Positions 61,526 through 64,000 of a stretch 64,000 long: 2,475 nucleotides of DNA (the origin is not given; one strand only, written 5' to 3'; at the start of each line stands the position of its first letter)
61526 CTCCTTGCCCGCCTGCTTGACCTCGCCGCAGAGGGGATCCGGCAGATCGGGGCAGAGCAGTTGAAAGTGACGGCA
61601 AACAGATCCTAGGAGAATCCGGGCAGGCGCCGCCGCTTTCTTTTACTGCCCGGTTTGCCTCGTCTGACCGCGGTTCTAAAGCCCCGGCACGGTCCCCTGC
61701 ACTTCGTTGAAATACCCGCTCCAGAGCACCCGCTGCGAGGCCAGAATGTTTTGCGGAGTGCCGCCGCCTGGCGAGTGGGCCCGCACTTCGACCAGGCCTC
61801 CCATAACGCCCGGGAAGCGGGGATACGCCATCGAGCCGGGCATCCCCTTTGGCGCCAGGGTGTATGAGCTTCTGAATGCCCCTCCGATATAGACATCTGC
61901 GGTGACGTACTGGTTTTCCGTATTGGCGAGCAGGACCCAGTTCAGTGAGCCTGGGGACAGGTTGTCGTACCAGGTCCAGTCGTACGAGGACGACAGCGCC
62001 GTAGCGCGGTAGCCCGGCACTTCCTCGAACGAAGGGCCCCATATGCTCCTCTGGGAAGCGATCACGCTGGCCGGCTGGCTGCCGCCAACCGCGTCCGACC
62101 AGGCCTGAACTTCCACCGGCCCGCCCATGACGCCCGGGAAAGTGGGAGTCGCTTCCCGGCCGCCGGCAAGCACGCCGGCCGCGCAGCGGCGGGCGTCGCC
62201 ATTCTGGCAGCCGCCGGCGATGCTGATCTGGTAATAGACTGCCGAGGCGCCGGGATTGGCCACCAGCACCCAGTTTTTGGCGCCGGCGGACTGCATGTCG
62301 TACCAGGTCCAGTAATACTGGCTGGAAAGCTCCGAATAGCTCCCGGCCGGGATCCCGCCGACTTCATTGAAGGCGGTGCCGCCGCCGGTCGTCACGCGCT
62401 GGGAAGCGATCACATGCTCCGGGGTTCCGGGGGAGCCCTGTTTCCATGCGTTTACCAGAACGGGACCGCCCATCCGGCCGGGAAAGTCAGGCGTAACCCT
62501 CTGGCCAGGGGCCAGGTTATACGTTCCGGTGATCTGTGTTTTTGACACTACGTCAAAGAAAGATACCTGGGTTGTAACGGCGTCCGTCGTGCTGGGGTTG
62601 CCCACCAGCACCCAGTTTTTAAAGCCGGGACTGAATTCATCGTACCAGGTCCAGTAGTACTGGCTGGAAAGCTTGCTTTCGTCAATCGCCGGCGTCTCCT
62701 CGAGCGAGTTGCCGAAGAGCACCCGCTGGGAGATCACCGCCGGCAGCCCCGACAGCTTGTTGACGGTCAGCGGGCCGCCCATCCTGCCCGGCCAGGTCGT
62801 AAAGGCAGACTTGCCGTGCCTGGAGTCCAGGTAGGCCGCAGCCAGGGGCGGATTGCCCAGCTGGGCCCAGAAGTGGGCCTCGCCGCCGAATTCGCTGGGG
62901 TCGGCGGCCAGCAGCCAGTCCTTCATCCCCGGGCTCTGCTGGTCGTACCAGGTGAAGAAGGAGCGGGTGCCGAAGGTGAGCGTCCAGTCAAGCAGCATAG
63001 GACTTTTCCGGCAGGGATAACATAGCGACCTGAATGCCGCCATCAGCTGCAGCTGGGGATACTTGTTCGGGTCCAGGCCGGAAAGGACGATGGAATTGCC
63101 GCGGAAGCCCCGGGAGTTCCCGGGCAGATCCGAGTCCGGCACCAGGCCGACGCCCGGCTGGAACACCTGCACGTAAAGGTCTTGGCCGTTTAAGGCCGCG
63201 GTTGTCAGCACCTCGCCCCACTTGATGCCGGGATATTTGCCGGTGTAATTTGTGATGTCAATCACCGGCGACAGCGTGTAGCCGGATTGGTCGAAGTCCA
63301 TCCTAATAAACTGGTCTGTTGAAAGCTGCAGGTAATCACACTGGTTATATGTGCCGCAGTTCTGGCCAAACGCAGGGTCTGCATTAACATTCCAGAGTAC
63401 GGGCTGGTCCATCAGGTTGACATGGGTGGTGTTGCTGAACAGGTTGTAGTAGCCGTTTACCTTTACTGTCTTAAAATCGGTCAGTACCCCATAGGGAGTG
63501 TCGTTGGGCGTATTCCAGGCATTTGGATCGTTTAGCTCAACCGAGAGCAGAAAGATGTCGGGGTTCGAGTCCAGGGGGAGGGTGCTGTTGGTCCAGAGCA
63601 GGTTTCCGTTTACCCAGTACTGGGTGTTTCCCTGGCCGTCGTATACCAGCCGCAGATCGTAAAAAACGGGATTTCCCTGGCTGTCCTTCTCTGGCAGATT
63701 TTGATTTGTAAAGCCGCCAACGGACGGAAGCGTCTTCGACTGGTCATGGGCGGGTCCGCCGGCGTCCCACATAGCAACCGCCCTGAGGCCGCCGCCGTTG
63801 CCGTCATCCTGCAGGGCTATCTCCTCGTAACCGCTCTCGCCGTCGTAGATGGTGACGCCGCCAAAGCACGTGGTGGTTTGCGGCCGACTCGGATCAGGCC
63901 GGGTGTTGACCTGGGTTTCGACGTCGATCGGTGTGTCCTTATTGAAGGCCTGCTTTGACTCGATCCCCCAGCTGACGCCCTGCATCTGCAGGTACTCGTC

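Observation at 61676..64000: Large surface-type protein with four ~110-aa tandem repeats of an unrecognised WTWYD / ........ / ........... / VIASQRV module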

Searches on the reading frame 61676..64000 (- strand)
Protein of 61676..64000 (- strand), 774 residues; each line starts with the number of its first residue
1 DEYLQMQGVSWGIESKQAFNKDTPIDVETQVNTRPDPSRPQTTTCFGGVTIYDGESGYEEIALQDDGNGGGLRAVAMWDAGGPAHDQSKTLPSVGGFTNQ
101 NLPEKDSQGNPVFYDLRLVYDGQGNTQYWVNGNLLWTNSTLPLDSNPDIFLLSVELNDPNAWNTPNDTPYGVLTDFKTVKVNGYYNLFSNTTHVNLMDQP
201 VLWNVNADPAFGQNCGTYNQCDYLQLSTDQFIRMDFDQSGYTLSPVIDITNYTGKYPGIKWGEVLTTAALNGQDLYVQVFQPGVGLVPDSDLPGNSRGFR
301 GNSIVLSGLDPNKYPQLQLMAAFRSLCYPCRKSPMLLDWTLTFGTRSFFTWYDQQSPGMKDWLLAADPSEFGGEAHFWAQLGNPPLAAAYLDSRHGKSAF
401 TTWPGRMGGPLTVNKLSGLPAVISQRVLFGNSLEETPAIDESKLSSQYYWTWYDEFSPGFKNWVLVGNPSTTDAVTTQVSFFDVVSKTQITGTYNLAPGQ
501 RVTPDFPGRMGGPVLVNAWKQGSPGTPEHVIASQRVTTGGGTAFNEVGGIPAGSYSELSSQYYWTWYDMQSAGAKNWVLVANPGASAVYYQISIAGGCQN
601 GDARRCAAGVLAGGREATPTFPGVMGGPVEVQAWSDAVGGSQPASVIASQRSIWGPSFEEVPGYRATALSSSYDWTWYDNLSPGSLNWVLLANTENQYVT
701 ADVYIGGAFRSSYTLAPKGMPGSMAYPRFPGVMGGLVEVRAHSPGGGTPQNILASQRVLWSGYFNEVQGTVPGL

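Call 3: search_protein_families(library=pfam, proteins=[window:61676-64000:-], max_evalue=1)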
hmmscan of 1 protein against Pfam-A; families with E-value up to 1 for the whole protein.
window:61676-64000:- (774 aa): 0 families
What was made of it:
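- On Known wall-binding repeats (SLH, CWB2, choline-binding, LysM, SH3b, PG_binding): No such family was found at E <= 1 in this protein (call 3).
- On Concanavalin-A-like lectin/glucanase (N-terminal passenger): No Pfam hit (call 3).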

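Call 4: search_protein_families(library=ncbifam, proteins=[window:61676-64000:-], max_evalue=1)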
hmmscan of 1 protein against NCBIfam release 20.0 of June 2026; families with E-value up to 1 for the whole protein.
window:61676-64000:- (774 aa): 0 families
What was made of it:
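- Checked: No Pfam or NCBIfam model matches at E <= 1 (calls 3, 4).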

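Call 5: search_solved_structures(query=window:61679-64000:-, max_evalue=1)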
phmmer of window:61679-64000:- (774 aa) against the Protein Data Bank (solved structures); distinct sequences matched with E-value up to 1: 5.
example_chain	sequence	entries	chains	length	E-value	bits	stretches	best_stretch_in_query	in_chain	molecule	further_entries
9piv_L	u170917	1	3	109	0.083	14.2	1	488-550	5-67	9-71 light chain Fv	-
6iec_H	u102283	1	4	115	0.1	13.9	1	554-598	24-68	R17 H chain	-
9pit_L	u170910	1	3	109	0.11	13.7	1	488-553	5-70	1-23 light chain Fv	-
7q9g_L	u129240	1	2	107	0.32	12.2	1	487-537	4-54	COVOX-222 light chain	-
9h1j_A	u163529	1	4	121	0.71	11.1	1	555-597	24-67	VHH 6C10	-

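Call 6: find_homologous_proteins(query=window:61679-64000:-)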
Query window:61679-64000:- (774 aa): 51 proteins with E <= 0.001 among 8000 candidates.
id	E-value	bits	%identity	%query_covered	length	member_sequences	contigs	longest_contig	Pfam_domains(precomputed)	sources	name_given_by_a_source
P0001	0.0e+0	1821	100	100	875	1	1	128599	-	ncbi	-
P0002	0.0e+0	1514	84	100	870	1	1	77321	-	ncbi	-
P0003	0.0e+0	1472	83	100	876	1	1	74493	-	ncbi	-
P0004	3.9e-233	794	52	100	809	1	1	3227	-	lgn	-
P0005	2.0e-227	775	51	100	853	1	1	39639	-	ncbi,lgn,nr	ncbi:MAG: hypothetical protein IBX61_04075 [Thermoleophilia bacterium]|nr:hypothetical protein [Ther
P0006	6.5e-222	757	50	100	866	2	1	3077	-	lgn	-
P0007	8.3e-220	750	50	100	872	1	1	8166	-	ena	-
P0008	6.9e-213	727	50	100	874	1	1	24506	-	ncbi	-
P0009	2.0e-189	650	46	55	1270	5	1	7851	PF19077.7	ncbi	-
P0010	3.9e-181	622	45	99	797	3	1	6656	-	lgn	-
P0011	6.6e-170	585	45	99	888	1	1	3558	-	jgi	-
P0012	2.2e-165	570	43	99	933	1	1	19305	-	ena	-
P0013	4.2e-165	569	43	99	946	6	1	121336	-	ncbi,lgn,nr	ncbi:MAG: hypothetical protein M1455_09530 [Actinobacteria bacterium]|nr:hypothetical protein [Actin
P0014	7.8e-164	565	44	99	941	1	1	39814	-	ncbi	ncbi:MAG: hypothetical protein ACYC6Z_10630 [Thermoleophilia bacterium]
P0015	1.1e-111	393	43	57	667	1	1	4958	-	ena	-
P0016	1.8e-104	369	44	55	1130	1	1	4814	PF14870.13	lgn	-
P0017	5.2e-104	367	47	55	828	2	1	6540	-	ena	-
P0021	1.2e-94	336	48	55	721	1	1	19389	-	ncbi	-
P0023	3.5e-92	328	44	55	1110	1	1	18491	-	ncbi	ncbi:MAG: hypothetical protein ACYCXF_08820 [Thermoleophilia bacterium]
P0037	2.8e-82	295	45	53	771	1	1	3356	-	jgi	jgi:hypothetical protein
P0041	5.8e-64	235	38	55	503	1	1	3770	-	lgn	-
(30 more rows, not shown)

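Call 16: find_encoding_contigs(protein=P0001, flank=10000, max_places=3)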
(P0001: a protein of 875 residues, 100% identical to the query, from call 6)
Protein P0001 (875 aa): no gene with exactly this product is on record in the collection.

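Call 18: find_encoding_contigs(protein=P0002, flank=10000, max_places=3)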
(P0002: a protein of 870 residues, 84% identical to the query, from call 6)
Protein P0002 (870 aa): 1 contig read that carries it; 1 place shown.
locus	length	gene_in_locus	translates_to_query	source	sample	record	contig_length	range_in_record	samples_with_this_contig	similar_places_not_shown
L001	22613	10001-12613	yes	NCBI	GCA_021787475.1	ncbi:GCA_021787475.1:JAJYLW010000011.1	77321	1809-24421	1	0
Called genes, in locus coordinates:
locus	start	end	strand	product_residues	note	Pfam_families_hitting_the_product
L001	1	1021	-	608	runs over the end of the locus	PF10096:DUF2334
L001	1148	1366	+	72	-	-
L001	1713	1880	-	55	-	-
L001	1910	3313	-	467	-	-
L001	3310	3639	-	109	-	-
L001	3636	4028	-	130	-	-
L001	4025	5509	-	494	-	PF00772:DnaB, PF13481:AAA_25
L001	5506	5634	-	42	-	-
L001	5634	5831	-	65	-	PF12728:HTH_17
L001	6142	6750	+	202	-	-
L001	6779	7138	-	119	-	PF13744:HTH_37 (weak), PF13560:HTH_31, PF12844:HTH_19 (weak), PF01381:HTH_3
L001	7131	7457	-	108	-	PF05973:Gp49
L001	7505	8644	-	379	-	PF00589:Phage_integrase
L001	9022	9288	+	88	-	-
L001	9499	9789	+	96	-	PF09851:SHOCT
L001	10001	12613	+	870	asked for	-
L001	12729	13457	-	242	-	PF01138:RNase_PH, PF03725:RNase_PH_C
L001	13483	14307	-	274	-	PF01177:Asp_Glu_race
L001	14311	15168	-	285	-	PF04468:PSP1, PF28472:PSP1_3rd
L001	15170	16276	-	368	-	PF13177:DNA_pol3_delta2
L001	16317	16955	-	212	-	PF02223:Thymidylate_kin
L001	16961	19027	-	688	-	PF01751:Toprim, PF01131:Topoisom_bac, PF01396:Zn_ribbon_Top1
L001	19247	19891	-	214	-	PF23914:TPR_CcmH_CycH, PF13431:TPR_17 (faint), PF14559:TPR_19 (faint), PF13371:TPR_9 (faint), PF13428:TPR_14 (faint), PF13432:TPR_16 (faint), PF07719:TPR_2 (faint), PF13414:TPR_11 (faint)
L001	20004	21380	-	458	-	PF01979:Amidohydro_1, PF07969:Amidohydro_3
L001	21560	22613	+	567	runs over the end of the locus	PF26314:MptA_B_family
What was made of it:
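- Checked: The ORF is conserved: orthologues at 84%, 83% and about 50% identity cover the full length, and one lies in a syntenic locus (calls 6, 18).
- Tried and rejected: find_encoding_contigs did not hold P0001 (call 16), so the upstream context comes only from the orthologue locus L001 (call 18).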

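Call 27: search_protein_families(library=pfam, proteins=[P0001, P0009, P0016, P0023, P0021, P0037, P0041, P0017], max_evalue=0.1)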
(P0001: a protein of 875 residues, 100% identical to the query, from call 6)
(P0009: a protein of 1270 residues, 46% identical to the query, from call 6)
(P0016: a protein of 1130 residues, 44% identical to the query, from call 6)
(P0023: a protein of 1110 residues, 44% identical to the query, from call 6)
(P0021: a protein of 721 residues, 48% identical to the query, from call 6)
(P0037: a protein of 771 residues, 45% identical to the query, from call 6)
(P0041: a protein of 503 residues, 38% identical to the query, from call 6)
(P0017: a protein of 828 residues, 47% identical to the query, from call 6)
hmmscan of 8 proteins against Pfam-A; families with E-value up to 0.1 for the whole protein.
P0001 (875 aa): 0 families

P0009 (1270 aa): 1 family
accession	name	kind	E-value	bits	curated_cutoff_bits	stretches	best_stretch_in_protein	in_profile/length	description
PF19077.6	Big_13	-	4.1e-12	46.9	27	2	781-838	40-99/102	Bacterial Ig-like domain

P0016 (1130 aa): 4 families
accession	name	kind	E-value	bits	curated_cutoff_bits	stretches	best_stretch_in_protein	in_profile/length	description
PF14870.12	PSII_BNR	-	2.8e-27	96.2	27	5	47-188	9-137/303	Photosynthesis system II assembly factor YCF48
PF15902.12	Sortilin-Vps10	-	7.5e-05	22.1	33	0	592-649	2-61/446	Sortilin, neurotensin receptor 3,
PF03319.19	EutN_CcmL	-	0.012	16.6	25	0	1025-1047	44-66/83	Ethanolamine utilisation protein EutN/carboxysome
PF02012.26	BNR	-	0.035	14.5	27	0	265-274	2-11/12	BNR/Asp-box repeat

P0023 (1110 aa): 1 family
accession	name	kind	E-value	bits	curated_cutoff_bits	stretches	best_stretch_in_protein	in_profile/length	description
PF19077.6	Big_13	-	0.028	15.3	27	0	638-667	68-98/102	Bacterial Ig-like domain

P0021 (721 aa): 0 families

P0037 (771 aa): 2 families
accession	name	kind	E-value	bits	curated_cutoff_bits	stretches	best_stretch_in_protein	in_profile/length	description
PF13464.11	RodZ_C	-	0.0016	18.8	23.9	0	701-731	2-33/72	RodZ C-terminal domain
PF08101.16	Msb1-Mug8_dom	-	0.034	13.7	23.6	0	541-592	336-388/423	Meiotically up-regulated protein Msb1/Mug8 domain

P0041 (503 aa): 0 families

P0017 (828 aa): 0 families
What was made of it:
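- Closest known: Concanavalin-A-like lectin/glucanase superfamily. Different: No Pfam family is matched (calls 3, 27).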
